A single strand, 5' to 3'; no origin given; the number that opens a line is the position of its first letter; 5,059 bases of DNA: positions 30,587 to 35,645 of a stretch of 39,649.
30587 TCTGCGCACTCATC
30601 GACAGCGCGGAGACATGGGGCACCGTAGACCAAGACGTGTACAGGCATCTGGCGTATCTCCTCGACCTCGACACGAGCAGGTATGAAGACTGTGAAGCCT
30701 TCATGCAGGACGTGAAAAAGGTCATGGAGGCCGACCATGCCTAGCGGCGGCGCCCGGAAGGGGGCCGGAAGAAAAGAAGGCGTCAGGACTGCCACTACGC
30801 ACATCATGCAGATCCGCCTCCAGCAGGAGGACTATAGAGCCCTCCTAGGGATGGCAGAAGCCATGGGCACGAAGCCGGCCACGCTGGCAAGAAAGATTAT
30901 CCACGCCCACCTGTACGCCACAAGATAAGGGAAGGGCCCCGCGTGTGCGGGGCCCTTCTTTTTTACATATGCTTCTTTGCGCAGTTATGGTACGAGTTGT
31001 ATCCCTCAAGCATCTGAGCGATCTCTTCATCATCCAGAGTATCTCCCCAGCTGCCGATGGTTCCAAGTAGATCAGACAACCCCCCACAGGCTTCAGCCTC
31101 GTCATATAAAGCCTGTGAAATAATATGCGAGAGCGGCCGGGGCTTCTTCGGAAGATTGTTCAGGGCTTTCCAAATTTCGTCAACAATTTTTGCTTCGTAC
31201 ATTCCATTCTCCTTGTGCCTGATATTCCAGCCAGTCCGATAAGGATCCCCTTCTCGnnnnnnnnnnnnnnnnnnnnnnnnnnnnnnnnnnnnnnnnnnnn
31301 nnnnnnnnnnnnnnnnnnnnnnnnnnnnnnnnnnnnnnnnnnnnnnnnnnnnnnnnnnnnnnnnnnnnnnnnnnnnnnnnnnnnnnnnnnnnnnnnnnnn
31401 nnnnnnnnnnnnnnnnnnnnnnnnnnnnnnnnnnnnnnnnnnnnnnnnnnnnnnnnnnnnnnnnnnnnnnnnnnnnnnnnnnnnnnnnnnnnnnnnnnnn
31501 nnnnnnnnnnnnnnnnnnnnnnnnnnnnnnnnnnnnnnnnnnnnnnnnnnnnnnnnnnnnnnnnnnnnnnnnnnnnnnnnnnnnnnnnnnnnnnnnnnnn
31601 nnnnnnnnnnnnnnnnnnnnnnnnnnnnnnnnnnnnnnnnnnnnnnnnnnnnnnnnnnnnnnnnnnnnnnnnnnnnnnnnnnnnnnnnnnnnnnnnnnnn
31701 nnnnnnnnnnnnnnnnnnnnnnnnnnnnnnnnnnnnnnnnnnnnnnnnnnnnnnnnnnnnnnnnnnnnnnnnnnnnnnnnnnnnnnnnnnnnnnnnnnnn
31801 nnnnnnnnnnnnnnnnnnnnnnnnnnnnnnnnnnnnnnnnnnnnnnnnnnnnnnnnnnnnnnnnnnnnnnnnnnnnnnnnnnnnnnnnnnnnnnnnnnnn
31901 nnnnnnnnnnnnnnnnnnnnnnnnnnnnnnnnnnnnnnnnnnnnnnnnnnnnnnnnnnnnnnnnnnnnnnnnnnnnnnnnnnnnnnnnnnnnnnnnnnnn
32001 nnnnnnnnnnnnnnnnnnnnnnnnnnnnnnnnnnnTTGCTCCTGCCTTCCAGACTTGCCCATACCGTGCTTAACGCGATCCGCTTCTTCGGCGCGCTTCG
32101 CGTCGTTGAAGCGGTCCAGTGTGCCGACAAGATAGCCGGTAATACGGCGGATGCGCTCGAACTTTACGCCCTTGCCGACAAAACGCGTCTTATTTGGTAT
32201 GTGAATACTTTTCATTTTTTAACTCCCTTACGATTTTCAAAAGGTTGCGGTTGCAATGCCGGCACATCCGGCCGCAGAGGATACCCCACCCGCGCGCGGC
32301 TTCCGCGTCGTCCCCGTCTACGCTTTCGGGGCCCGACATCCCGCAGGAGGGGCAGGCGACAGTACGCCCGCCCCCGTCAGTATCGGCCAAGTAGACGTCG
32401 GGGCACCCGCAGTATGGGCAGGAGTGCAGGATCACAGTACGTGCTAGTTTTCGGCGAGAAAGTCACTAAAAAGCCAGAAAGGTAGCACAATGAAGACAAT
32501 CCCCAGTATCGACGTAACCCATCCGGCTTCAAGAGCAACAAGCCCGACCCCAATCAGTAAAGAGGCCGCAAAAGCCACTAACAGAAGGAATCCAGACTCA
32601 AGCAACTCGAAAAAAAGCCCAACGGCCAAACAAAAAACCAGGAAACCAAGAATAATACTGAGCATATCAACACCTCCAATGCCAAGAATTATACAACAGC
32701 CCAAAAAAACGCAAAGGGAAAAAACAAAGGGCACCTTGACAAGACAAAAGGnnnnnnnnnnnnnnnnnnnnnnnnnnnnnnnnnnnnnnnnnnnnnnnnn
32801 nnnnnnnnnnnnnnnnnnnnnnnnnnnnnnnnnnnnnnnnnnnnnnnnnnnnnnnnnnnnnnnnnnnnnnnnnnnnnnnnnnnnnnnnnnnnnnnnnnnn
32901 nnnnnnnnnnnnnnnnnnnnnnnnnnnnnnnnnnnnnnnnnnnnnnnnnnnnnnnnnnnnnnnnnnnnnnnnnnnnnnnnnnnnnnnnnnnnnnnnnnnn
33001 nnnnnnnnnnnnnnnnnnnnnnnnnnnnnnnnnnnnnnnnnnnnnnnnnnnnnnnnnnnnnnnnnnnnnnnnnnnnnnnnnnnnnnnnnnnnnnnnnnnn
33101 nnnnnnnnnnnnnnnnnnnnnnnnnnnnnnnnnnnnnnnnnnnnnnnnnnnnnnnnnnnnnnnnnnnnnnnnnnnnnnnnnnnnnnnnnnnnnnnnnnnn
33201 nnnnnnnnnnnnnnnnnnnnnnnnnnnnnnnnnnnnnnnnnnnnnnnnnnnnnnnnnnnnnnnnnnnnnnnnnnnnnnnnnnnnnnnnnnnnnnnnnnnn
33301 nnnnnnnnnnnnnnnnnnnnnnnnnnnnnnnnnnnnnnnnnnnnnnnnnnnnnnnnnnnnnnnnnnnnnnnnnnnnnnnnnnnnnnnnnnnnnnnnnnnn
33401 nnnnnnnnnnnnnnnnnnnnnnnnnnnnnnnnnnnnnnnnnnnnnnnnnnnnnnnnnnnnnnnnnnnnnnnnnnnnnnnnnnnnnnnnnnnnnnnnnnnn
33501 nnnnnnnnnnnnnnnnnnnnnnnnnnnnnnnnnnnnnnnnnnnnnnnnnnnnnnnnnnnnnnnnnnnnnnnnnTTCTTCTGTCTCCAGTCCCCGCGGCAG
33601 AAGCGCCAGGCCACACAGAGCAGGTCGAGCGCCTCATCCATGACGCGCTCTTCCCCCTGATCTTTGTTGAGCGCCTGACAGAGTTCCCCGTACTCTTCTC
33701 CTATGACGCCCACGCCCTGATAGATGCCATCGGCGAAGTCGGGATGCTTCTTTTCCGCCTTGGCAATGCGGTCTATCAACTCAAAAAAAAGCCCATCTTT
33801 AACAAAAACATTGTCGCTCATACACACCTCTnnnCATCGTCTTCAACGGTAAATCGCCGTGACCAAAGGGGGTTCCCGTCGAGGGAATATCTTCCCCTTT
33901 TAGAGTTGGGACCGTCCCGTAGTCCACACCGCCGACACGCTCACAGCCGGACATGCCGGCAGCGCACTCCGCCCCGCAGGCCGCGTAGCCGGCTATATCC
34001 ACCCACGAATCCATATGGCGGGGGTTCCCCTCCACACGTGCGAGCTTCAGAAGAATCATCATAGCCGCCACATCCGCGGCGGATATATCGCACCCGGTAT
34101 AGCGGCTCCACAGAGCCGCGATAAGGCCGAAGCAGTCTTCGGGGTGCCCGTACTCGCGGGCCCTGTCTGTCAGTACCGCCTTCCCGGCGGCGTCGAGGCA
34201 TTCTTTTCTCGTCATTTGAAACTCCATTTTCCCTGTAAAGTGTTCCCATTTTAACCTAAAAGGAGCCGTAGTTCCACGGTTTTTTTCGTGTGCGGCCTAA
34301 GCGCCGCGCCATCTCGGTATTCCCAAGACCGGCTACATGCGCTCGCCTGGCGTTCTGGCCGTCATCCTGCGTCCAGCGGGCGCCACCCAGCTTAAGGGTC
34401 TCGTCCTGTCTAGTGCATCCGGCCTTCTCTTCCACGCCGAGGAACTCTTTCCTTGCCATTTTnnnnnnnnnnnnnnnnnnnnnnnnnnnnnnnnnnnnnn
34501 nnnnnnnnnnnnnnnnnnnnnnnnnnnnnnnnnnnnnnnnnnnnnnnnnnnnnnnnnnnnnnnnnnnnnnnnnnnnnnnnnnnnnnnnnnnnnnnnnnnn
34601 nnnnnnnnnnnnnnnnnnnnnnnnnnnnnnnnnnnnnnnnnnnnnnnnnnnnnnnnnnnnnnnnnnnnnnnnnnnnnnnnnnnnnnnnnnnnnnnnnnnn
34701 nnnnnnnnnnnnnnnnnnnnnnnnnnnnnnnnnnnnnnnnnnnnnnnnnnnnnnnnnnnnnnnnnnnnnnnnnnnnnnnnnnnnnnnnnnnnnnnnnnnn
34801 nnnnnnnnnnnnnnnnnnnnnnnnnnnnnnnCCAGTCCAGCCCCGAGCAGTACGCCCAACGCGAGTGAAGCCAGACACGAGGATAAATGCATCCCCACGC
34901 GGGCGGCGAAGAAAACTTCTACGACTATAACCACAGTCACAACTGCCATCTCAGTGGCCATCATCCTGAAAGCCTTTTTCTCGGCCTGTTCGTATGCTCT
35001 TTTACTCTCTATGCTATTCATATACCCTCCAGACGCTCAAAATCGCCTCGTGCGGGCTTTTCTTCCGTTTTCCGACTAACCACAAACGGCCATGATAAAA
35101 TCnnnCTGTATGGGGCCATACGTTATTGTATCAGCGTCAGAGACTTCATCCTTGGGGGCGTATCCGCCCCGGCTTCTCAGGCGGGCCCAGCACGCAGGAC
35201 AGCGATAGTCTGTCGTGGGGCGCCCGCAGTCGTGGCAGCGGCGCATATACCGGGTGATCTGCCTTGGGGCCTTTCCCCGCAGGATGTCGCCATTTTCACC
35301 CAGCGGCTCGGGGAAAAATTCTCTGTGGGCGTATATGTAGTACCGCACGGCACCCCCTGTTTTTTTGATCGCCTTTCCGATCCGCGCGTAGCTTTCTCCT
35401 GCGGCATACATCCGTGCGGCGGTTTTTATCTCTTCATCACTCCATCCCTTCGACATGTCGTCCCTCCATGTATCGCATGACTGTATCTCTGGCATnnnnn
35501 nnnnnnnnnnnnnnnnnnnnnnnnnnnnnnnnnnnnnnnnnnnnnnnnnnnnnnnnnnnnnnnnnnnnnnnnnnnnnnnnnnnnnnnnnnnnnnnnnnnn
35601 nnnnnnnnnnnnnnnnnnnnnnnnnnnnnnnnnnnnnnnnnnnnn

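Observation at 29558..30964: Candidate anti-defense (acr-aca-like) operon: two acidic proteins plus an RHH autoregulator behind a repeat-rich divergent promoter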

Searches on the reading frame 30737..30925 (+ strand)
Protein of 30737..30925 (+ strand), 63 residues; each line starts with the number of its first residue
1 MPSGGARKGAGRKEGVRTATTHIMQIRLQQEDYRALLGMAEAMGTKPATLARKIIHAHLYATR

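Call 6: search_protein_families(library=pfam, proteins=[window:30737-30925:+], max_evalue=1)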
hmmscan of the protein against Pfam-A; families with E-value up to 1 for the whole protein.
window:30737-30925:+ (63 aa): 2 families
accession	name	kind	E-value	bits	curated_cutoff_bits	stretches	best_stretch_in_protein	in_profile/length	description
PF24752.1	DUF7697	-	0.043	14.2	27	1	32-51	10-29/52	Family of unknown function (DUF7697)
PF19807.5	DUF6290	-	0.23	12.1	27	1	23-55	3-35/72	Family of unknown function (DUF6290)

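Call 7: search_protein_families(library=phrogs, proteins=[window:30737-30925:+], max_evalue=1)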
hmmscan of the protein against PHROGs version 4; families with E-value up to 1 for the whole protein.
window:30737-30925:+ (63 aa): 5 families
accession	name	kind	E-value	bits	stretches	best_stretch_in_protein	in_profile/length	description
phrog_15261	-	unknown function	3.9e-06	28.2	1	3-49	8-54/99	-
phrog_4113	-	unknown function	6.6e-06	26.9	1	21-61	10-50/64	-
phrog_25971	-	unknown function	0.035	15.5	1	12-61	64-113/116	-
phrog_10190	-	DNA, RNA and nucleotide metabolism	0.071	14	1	21-60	46-85/140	DNA binding protein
phrog_5333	-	unknown function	0.12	13.6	1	23-59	3-39/64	-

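Call 17: search_solved_structures(query=window:30737-30925:+, max_evalue=10, show_alignments=2)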
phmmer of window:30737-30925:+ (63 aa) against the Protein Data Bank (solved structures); distinct sequences matched with E-value up to 10: 0.

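Call 29: find_related_loci(query=window:30737-30925:+, collection=viral_contigs, flank=5000)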
Query window:30737-30925:+ (63 aa) in viral_contigs; peptide patterns used: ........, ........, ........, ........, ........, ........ (x = any residue, [..] = any of these).
13 stretches matched a pattern; 5 encode a relative of the query (tblastn E <= 1e-3); 5 distinct loci.
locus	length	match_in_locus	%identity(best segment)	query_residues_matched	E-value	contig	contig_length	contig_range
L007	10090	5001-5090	57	1-30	2e-6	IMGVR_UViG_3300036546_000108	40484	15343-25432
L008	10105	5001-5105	46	1-35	5e-6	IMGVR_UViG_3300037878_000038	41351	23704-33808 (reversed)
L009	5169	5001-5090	57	1-30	1e-5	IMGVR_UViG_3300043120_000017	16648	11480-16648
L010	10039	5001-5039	100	1-13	1e-4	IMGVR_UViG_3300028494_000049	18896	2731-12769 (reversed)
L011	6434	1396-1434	92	1-13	2e-4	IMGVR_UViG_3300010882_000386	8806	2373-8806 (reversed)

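Call 50: find_homologous_proteins(query=window:30737-30925:+, max_evalue=0.01)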
Query window:30737-30925:+ (63 aa): 27 proteins with E <= 0.01 among 27 candidates.
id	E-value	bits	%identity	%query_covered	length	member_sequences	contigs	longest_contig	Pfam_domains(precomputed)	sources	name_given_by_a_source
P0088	8.8e-30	118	92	100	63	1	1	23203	-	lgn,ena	-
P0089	2.5e-29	117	93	97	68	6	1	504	-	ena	-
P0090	7.6e-29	115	90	100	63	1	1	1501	-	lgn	-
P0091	2.9e-28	114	89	100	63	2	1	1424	-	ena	-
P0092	3.3e-28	113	92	100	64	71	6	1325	-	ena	-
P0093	5.0e-28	113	89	100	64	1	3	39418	-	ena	-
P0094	5.6e-28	113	91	100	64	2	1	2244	-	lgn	-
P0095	5.7e-28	113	91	100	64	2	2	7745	-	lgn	-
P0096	1.4e-27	112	92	100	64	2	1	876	-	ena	-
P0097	1.5e-27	111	91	100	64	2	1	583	-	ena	-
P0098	2.0e-27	111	92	100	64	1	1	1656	-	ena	-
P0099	2.0e-27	111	91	100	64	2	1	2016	-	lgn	-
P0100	2.2e-27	111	91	100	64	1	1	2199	-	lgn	-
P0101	5.2e-27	110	91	100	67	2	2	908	-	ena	-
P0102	1.4e-26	108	93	95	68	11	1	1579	-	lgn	-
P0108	5.1e-25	104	83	100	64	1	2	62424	-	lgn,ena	-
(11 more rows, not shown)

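Call 53: search_protein_families(library=ncbifam, proteins=[window:30737-30925:+], max_evalue=1)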
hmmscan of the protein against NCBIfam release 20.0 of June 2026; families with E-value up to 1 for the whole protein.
window:30737-30925:+ (63 aa): 0 families

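Call 54: search_solved_structures(query=A4, max_evalue=10, show_alignments=3)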
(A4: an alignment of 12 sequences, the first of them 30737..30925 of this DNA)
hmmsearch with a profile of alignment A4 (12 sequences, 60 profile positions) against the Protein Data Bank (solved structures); distinct sequences matched with E-value up to 10: 10.
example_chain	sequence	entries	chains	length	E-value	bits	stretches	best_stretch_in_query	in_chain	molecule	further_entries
4hv0_A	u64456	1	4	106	5.6e-05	26.7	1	21-54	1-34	AvtR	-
2kke_A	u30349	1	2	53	0.00099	22.7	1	5-56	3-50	Uncharacterized protein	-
7bqq_A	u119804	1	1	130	0.078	16.7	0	28-56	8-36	Gogy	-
1b01_A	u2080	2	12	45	0.19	15.5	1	19-48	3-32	TRANSCRIPTIONAL REPRESSOR COPG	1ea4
2cpg_A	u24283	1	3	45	0.19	15.5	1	19-48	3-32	TRANSCRIPTIONAL REPRESSOR COPG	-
1x93_A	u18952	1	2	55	0.59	13.8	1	21-56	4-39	hypothetical protein HP0222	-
2ba3_A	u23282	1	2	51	0.61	13.8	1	12-50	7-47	NikA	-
3e7l_A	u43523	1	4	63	0.8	13.4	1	24-51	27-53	Transcriptional regulator (NtrC family)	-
4pww_A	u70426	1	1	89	0.89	13.3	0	21-41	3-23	OR494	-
4fth_A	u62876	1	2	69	1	13.1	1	24-51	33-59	Transcriptional regulator (NtrC family)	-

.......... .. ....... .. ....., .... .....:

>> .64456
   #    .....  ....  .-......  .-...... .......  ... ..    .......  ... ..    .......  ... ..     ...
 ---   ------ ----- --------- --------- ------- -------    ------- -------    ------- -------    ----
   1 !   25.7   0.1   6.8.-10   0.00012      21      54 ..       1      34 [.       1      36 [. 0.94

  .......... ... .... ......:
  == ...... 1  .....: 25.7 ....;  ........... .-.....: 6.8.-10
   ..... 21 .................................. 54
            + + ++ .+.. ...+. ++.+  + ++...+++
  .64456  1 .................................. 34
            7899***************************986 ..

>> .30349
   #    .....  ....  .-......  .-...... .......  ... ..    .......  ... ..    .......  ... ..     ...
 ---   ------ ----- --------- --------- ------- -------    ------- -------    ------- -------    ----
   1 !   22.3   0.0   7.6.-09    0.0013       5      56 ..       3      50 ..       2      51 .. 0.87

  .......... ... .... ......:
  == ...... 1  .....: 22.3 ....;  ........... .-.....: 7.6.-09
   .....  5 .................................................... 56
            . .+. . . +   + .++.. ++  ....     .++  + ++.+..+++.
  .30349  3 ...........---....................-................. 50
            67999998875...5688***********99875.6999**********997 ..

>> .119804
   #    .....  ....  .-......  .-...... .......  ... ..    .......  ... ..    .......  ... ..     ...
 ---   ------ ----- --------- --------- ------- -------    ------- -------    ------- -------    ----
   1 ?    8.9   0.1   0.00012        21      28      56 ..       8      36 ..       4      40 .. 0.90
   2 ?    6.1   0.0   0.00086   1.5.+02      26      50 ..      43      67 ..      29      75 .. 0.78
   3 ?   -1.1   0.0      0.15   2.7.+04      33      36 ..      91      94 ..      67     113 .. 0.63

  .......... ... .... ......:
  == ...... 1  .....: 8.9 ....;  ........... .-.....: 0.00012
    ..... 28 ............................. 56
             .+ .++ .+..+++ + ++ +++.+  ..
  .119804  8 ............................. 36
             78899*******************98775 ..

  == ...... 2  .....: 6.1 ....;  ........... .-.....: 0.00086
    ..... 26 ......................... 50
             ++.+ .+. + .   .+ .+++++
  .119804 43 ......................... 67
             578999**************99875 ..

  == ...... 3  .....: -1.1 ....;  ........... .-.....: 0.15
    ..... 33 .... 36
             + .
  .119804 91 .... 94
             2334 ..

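Call 56: find_related_loci(query=A4, collection=viral_contigs, flank=4000)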
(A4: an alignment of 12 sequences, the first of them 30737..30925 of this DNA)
Query A4 (63 aa) in viral_contigs; peptide patterns used: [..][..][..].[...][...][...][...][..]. (x = any residue, [..] = any of these).
13 stretches matched a pattern; 5 encode a relative of the query (tblastn E <= 1e-3); 5 distinct loci.
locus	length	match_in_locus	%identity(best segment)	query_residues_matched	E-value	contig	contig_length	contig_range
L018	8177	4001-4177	62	1-63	8e-19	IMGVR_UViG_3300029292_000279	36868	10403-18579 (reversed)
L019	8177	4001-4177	62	1-63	1e-18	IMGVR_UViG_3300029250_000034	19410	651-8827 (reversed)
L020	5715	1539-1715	62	1-63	1e-18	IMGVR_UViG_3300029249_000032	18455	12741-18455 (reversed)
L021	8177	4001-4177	63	1-63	1e-14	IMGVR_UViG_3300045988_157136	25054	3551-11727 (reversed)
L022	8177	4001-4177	62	1-63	3e-14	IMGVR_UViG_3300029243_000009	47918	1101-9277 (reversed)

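Call 63: find_encoding_contigs(protein=P0093, flank=3000, max_places=3)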
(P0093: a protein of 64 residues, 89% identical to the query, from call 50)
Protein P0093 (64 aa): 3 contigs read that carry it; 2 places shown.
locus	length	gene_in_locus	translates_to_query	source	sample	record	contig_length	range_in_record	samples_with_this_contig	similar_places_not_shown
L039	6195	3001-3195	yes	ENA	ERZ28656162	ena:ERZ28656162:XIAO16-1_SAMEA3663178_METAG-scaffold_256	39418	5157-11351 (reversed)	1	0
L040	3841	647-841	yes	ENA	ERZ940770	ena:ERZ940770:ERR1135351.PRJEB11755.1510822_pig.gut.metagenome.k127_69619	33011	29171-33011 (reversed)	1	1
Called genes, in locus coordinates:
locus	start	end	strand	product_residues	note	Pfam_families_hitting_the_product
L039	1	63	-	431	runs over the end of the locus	PF04466:Terminase_3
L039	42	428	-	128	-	-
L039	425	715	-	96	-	PF16083:Phage_holin_3_3 (weak)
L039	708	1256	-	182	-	-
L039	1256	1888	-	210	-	PF16754:Pesticin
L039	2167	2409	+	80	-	-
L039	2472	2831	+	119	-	-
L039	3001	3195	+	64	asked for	-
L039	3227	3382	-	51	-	PF13597:NRDD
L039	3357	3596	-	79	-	PF14354:Lar_restr_allev (weak)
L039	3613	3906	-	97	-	-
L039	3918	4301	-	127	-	PF19905:DUF6378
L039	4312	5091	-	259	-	PF01507:PAPS_reduct (weak)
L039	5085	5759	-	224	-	PF27782:Csf3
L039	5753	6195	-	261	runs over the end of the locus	-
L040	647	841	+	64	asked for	-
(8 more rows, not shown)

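Call 64: find_encoding_contigs(protein=P0108, flank=3000, max_places=3)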
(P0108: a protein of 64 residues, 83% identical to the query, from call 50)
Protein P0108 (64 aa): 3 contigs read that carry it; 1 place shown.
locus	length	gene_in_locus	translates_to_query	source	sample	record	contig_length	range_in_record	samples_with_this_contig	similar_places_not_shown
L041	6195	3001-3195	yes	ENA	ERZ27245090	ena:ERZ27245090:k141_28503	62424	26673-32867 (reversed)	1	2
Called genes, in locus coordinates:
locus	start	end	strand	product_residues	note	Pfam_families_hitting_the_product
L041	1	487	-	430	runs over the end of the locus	PF04466:Terminase_3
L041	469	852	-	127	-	-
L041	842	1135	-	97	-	PF16083:Phage_holin_3_3 (weak)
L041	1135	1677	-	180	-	-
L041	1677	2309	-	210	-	PF16754:Pesticin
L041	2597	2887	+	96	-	-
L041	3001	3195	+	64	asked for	-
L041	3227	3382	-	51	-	PF13597:NRDD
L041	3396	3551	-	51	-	-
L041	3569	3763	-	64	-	-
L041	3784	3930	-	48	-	-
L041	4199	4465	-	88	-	PF01507:PAPS_reduct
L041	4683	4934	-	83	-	-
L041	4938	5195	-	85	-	-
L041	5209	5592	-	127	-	PF19905:DUF6378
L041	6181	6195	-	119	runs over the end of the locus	-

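Call 65: find_encoding_contigs(protein=P0088, flank=3000, max_places=2)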
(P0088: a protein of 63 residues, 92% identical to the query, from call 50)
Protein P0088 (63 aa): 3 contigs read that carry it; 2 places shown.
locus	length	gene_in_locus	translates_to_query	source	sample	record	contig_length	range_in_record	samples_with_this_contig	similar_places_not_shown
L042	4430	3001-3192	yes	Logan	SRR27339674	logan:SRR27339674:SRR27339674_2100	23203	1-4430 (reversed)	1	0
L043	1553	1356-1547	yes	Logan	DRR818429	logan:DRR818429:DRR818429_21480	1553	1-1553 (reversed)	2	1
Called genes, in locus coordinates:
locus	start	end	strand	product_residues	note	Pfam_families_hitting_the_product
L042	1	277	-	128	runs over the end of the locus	-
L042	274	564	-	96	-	PF16083:Phage_holin_3_3 (weak)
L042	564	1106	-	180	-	-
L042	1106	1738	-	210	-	PF16754:Pesticin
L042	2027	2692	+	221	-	-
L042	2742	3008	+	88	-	-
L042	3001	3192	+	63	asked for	-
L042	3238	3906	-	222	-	PF10547:P22_AR_N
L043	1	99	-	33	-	?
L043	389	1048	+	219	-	-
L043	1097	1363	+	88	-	-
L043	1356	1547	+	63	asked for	-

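Call 69: search_protein_families(library=padloc, proteins=[window:30737-30925:+, L041:2597-2884:+], max_evalue=1)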
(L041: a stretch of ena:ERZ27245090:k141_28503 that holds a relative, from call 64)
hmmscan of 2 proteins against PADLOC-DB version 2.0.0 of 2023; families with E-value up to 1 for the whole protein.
window:30737-30925:+ (63 aa): 0 families

L041:2597-2884:+ (96 aa): 0 families

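Call 82: search_protein_families(library=pfam, proteins=[L041:2597-2884:+], max_evalue=1)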
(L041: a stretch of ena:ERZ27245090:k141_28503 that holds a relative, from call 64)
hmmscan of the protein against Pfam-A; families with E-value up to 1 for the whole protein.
L041:2597-2884:+ (96 aa): 0 families

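Call 101: search_protein_families(library=phrogs, proteins=[L041:2597-2884:+], max_evalue=0.01)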
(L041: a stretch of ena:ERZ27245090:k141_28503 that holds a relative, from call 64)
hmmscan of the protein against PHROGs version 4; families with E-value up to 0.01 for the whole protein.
L041:2597-2884:+ (96 aa): 0 families

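Call 117: search_protein_families(library=padloc, proteins=[L039:5088-5759:-, L039:4315-5091:-, L039:3360-3596:-], max_evalue=0.001)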
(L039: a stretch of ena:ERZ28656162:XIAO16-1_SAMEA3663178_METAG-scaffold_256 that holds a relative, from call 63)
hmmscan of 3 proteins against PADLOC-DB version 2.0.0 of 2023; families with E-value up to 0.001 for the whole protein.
L039:5088-5759:- (224 aa): 5 families
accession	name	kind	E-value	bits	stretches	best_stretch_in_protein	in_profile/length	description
PDLC01727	typeIV_Cas5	-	5.7e-31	106.1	1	3-213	7-219/222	Csf3_0_IV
PDLC01498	typeIV_Cas5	-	6.9e-12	43.4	1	8-210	9-226/228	CAS-IV-A; effector_G5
PDLC01005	typeIV_Cas5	-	7.3e-08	30.6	1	4-70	3-71/215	CRISPR type IV/AFERR-associated protein Csf3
PDLC01006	typeIV_Cas5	-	1.5e-07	29.2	1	48-209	56-231/235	Cas_effector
PDLC01320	typeIV_Cas5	-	1.5e-06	26.3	1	4-200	3-199/199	CAS-IV-A; effector_G5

L039:4315-5091:- (259 aa): 1 family
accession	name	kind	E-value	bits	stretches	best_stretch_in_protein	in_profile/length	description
PDLC02782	SspD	-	0.00021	19.1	1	53-114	3-66/277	SspD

L039:3360-3596:- (79 aa): 0 families

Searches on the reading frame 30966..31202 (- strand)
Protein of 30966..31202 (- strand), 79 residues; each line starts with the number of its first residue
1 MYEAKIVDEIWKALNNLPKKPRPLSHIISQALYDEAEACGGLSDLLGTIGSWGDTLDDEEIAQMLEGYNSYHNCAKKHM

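Call 6: search_protein_families(library=pfam, proteins=[window:30966-31202:-], max_evalue=1)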
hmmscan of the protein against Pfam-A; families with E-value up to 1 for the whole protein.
window:30966-31202:- (79 aa): 0 families

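Call 7: search_protein_families(library=phrogs, proteins=[window:30966-31202:-], max_evalue=1)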
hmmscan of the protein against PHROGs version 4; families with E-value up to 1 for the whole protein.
window:30966-31202:- (79 aa): 0 families

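Call 69: search_protein_families(library=padloc, proteins=[window:30966-31202:-], max_evalue=1)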
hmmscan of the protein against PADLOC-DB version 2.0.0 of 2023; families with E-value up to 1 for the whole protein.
window:30966-31202:- (79 aa): 1 family
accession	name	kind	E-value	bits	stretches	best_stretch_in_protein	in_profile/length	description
PDLC02708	PbeB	-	0.038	12.2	1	52-73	3-24/65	PbeB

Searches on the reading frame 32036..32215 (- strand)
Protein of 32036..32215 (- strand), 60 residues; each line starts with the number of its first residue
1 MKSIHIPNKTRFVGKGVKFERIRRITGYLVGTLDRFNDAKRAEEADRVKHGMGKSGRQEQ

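Call 75: search_protein_families(library=phrogs, proteins=[window:32036-32215:-], max_evalue=0.001)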
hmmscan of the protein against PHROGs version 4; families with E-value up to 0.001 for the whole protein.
window:32036-32215:- (60 aa): 1 family
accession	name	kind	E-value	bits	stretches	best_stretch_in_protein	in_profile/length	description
phrog_487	-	moron, auxiliary metabolic gene and host takeover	1.4e-06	27.8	1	19-51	680-713/718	NrdD-like anaerobic ribonucleotide reductase large subunit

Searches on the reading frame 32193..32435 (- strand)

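Call 69: search_protein_families(library=padloc, proteins=[window:32193-32435:-], max_evalue=1)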
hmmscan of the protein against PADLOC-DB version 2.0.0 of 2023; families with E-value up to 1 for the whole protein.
window:32193-32435:- (81 aa): 0 families

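Call 75: search_protein_families(library=phrogs, proteins=[window:32193-32435:-], max_evalue=0.001)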
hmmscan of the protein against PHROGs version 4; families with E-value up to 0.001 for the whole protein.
window:32193-32435:- (81 aa): 1 family
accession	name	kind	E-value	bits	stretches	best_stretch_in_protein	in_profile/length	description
phrog_599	-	moron, auxiliary metabolic gene and host takeover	0.00024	22.4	1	3-50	74-123/262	Lar-like restriction alleviation protein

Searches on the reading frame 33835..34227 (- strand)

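Call 75: search_protein_families(library=phrogs, proteins=[window:33835-34227:-], max_evalue=0.001)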
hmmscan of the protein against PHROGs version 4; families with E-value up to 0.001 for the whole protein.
window:33835-34227:- (131 aa): 7 families
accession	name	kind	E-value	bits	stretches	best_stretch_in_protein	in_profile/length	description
phrog_474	-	other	1.8e-34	120.9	1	4-92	126-214/274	phosphofructokinase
phrog_1167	-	other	1e-27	98.4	1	9-89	5-85/169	phosphofructokinase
phrog_6328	-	unknown function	6.5e-20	73.3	1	6-90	158-243/249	-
phrog_18396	-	unknown function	8.1e-16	59.8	1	7-90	157-246/248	-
phrog_1597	-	unknown function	3.4e-12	48.2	1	21-87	112-178/189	-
phrog_6342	-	unknown function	3.5e-10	41.4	1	6-89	50-133/236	-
phrog_17775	-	unknown function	0.00043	21.4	1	16-83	79-152/163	-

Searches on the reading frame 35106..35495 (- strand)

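Call 75: search_protein_families(library=phrogs, proteins=[window:35106-35495:-], max_evalue=0.001)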
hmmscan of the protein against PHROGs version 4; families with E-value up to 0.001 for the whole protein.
window:35106-35495:- (130 aa): 1 family
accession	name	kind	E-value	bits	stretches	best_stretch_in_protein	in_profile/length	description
phrog_323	-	transcription regulation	0.00073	20.2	1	16-59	147-190/319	transcriptional regulator, D5-like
